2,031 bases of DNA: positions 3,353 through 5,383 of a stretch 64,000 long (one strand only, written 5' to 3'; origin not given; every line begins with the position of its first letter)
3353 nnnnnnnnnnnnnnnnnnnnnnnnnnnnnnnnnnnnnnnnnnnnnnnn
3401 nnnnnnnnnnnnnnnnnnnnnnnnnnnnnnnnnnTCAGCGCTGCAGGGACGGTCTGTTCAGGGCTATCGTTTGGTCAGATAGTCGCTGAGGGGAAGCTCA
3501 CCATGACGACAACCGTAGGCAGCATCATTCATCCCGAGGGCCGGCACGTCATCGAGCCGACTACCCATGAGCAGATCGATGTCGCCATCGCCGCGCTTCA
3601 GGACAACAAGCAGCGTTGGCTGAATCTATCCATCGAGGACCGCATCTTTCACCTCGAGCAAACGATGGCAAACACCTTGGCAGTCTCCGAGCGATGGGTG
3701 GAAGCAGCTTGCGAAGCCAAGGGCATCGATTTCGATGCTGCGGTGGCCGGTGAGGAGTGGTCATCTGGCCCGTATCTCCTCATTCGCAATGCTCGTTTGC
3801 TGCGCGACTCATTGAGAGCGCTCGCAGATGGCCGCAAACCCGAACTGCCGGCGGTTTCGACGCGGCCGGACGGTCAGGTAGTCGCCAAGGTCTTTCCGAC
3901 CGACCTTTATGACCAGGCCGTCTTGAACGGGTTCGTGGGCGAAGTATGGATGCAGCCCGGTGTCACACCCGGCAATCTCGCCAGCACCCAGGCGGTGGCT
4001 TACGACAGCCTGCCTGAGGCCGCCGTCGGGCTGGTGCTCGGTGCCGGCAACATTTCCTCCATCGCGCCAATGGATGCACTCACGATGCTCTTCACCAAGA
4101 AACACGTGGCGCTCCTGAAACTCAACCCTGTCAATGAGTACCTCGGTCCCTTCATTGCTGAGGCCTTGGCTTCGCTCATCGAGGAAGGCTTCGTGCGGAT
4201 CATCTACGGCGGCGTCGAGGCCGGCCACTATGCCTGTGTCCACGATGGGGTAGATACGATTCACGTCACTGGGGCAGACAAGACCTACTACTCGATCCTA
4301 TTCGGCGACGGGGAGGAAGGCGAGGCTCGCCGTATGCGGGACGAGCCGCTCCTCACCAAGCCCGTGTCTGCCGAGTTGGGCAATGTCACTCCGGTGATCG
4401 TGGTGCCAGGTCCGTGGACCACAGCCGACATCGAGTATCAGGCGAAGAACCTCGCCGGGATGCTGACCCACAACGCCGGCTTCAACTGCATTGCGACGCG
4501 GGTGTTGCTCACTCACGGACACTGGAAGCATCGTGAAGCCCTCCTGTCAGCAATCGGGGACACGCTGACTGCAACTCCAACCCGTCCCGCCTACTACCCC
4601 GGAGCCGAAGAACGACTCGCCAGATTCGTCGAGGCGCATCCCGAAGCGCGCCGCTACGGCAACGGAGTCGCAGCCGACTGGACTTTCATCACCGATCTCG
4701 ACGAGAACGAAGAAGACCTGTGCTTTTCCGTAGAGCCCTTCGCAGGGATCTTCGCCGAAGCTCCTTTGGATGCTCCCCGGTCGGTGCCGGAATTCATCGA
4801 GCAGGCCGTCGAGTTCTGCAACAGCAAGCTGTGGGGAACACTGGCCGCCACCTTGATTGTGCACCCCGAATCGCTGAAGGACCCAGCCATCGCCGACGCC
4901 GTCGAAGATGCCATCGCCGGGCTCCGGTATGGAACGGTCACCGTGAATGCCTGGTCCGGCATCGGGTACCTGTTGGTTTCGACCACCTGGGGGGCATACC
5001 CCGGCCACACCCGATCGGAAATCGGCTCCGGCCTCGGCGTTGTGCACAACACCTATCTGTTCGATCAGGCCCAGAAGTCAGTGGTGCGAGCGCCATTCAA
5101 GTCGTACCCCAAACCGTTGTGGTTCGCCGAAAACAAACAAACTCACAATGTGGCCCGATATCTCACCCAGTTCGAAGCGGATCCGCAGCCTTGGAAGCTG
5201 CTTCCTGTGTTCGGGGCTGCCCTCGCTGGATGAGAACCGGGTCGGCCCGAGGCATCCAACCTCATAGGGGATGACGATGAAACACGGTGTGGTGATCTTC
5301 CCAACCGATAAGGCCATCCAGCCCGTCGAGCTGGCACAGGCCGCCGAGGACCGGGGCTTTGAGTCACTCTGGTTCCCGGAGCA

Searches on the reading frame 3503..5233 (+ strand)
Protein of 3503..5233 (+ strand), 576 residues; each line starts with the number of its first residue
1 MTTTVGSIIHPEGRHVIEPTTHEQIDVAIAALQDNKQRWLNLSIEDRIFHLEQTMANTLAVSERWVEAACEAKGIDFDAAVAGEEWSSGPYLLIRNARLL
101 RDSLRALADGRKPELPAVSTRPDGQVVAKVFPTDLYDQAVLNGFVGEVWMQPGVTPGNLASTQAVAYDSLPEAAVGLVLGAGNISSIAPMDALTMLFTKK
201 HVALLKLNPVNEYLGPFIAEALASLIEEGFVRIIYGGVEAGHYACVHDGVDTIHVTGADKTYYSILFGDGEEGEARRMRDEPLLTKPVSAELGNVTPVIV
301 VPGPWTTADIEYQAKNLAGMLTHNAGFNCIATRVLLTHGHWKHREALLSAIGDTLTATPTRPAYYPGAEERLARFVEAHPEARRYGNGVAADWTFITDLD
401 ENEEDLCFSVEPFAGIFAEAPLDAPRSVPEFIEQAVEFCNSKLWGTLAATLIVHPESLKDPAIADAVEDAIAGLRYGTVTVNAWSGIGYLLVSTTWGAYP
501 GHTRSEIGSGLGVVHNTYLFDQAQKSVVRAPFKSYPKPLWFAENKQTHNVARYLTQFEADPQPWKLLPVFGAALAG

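Call 55: search_protein_families(library=pfam, proteins=[window:3503-5233:+], max_evalue=0.001)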
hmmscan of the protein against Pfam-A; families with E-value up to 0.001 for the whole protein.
window:3503-5233:+ (576 aa): 1 family
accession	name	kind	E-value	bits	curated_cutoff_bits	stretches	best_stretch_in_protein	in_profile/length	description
PF00171.27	Aldedh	-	7.4e-10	38.4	23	1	216-341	166-281/461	Aldehyde dehydrogenase family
